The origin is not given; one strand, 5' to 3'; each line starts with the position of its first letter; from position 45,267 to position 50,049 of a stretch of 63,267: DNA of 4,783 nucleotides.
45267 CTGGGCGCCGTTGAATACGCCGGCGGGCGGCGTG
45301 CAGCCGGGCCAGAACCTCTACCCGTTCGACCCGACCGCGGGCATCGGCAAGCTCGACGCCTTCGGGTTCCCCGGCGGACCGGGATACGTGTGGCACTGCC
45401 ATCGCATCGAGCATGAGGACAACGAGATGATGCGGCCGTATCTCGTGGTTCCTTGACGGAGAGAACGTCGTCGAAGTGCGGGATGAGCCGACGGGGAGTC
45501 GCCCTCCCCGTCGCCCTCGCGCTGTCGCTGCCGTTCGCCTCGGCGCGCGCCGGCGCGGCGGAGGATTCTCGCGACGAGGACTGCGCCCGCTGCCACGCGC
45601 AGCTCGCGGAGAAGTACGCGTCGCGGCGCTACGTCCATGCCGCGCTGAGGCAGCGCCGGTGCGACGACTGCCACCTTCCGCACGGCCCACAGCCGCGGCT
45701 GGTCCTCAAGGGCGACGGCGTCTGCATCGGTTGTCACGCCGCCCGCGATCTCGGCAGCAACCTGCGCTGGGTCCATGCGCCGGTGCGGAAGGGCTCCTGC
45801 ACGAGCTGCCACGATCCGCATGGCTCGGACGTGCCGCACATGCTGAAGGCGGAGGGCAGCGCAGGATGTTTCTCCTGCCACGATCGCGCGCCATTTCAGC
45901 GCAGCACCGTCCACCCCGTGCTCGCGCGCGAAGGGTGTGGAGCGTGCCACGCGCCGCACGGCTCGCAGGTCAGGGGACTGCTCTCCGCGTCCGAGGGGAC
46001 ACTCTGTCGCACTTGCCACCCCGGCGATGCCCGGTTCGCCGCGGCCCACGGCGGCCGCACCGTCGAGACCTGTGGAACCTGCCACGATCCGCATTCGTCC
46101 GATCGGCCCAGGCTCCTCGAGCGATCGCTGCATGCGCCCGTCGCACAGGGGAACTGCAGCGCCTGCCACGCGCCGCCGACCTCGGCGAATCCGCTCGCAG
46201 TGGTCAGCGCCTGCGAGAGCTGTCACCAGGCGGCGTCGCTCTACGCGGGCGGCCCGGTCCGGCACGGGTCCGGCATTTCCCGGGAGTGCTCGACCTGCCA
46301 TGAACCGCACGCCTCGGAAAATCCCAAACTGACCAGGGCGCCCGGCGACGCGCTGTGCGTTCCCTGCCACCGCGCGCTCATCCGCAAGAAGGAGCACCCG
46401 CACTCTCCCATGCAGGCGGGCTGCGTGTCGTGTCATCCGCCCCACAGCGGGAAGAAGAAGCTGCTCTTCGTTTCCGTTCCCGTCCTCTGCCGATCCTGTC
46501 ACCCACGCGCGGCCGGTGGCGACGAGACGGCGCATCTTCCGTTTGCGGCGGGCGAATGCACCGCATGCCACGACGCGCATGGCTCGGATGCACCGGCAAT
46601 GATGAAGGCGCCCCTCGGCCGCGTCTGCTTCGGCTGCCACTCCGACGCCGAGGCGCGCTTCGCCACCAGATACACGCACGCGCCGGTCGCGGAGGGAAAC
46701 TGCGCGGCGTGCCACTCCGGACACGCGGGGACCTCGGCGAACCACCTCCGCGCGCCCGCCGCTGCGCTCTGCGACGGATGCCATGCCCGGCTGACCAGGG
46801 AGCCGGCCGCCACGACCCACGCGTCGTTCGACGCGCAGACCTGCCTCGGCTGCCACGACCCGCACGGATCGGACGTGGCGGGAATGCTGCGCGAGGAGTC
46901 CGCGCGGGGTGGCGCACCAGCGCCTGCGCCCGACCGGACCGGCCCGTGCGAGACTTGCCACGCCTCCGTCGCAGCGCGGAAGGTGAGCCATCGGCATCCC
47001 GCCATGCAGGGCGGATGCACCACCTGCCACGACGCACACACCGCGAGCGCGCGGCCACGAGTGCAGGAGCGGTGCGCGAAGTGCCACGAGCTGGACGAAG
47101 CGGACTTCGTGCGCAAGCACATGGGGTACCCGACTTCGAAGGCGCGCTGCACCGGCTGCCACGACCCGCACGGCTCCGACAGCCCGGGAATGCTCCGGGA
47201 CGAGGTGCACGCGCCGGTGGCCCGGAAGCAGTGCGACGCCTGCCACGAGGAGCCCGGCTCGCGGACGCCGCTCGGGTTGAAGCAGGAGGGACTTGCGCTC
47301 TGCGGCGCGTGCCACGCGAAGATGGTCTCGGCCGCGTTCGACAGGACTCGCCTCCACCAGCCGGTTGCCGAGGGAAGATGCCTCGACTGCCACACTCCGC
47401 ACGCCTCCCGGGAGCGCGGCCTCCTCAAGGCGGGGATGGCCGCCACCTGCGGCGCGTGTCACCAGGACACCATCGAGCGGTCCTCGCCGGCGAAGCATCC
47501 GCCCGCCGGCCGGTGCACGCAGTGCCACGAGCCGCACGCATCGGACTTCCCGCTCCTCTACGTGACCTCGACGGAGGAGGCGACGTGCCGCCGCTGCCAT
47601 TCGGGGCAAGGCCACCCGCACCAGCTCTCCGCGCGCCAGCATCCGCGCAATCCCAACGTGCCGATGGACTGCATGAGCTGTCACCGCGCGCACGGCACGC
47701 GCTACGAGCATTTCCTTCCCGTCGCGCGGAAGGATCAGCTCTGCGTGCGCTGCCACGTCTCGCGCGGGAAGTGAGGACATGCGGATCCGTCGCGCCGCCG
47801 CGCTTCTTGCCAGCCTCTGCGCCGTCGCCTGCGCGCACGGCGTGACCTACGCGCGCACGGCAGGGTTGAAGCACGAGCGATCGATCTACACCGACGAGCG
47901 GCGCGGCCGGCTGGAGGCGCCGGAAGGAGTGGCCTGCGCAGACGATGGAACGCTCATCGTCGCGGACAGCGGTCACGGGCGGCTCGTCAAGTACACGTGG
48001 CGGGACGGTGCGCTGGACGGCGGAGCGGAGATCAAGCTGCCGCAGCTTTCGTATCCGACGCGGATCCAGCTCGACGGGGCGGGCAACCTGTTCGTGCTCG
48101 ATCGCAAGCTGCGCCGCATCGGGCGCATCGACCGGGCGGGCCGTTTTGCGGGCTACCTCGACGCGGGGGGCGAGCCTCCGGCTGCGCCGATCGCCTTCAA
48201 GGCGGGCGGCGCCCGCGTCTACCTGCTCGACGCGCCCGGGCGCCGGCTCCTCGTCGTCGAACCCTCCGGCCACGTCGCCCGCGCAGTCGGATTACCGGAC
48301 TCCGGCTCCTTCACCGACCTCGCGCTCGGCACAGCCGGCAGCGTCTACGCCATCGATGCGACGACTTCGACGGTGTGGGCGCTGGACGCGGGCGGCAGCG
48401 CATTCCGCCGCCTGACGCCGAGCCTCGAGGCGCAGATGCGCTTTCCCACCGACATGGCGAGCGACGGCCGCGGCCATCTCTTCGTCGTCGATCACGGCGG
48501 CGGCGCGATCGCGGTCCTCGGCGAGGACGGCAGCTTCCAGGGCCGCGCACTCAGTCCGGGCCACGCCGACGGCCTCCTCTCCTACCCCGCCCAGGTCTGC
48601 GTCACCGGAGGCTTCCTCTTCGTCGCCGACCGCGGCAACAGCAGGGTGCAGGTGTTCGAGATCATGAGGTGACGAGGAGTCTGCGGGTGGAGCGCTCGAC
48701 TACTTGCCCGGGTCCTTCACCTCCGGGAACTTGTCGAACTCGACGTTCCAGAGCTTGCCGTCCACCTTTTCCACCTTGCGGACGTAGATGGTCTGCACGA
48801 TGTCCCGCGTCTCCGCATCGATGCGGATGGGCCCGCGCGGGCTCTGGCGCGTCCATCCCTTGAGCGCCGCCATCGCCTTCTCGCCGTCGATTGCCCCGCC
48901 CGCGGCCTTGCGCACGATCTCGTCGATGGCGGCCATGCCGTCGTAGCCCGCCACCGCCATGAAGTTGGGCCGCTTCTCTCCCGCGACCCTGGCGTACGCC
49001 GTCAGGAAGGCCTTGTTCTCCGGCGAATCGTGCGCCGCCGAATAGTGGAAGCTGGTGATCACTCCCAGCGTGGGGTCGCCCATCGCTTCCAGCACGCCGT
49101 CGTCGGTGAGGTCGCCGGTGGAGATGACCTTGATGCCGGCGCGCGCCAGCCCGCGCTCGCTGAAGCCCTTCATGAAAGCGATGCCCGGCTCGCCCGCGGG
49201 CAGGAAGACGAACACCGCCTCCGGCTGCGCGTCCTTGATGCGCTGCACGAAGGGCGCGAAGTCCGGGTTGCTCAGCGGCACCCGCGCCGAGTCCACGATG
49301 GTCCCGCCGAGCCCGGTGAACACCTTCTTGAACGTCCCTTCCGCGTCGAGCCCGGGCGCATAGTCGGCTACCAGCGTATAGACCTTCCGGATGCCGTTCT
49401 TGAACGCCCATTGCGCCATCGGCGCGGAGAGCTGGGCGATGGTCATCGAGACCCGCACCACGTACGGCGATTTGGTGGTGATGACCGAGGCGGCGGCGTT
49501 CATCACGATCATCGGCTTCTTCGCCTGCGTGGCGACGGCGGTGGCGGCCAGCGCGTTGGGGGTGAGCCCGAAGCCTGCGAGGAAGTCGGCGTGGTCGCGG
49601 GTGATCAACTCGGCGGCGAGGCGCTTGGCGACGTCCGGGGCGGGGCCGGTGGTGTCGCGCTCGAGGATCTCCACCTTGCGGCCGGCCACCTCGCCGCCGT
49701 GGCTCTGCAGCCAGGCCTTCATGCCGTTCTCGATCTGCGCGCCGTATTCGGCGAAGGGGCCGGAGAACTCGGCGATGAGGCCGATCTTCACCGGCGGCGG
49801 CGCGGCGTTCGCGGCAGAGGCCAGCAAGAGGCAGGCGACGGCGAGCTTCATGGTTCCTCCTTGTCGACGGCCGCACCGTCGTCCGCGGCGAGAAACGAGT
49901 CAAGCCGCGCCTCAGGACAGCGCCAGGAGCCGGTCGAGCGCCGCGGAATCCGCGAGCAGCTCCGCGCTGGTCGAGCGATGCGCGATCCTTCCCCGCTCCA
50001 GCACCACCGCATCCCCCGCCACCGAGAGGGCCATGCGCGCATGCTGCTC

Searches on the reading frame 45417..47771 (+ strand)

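Call 57: search_protein_families(library=pfam, proteins=[window:45417-47771:+], max_evalue=0.00001)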
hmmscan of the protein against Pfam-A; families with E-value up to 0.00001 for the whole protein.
window:45417-47771:+ (785 aa): 5 families
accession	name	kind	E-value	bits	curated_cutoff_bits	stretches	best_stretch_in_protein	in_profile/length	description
PF09699.15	Paired_CXXCH_1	-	1.8e-139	453.6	20.6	11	120-157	1-38/41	Doubled CXXCH motif (Paired_CXXCH_1)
PF14522.11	Cytochrome_C7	-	6e-36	122.5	24.8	0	508-558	13-67/67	Cytochrome c7 and related cytochrome c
PF14537.11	Cytochrom_c3_2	-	1.5e-28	99.5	25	0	380-456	8-78/79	Cytochrome c3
PF22113.1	Mtrc-MtrF_II-IV_dom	-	2.7e-21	76.3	30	1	358-527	9-175/176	Outer membrane cytochrome MtrC/MtrF-like, domains II/IV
PF02085.21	Cytochrom_CIII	-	3.7e-17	63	22.9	0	597-682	27-101/101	Class III cytochrome C family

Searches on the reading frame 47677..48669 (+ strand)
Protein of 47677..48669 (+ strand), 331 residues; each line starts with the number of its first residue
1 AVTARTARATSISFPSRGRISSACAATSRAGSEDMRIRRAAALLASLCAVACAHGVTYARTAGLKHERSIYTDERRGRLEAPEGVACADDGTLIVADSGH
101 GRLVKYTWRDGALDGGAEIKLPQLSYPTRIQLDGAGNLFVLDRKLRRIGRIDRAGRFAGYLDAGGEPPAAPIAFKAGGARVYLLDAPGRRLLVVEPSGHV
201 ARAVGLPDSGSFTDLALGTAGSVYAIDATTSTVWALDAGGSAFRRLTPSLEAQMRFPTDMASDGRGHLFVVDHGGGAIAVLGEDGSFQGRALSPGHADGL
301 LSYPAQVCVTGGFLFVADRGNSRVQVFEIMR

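Call 57: search_protein_families(library=pfam, proteins=[window:47677-48669:+], max_evalue=0.00001)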
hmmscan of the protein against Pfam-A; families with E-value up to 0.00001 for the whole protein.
window:47677-48669:+ (331 aa): 2 families
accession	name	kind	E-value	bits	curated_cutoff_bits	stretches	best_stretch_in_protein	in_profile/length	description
PF01436.27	NHL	-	3.2e-19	68.3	20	1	301-327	1-28/28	NHL repeat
PF24684.1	Vgb_lyase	-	7.9e-07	28.6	50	1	80-289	13-215/290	Virginiamycin B lyase family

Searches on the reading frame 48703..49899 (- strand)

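Call 57: search_protein_families(library=pfam, proteins=[window:48703-49899:-], max_evalue=0.00001)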
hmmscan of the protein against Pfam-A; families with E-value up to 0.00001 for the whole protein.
window:48703-49899:- (399 aa): 2 families
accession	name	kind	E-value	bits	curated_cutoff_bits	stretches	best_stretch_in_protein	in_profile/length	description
PF13458.12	Peripla_BP_6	-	8.5e-69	233.3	31.7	1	36-377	1-339/343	Periplasmic binding protein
PF13433.12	Peripla_BP_5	-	3.2e-24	86.2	27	1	37-381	1-340/363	Periplasmic binding protein domain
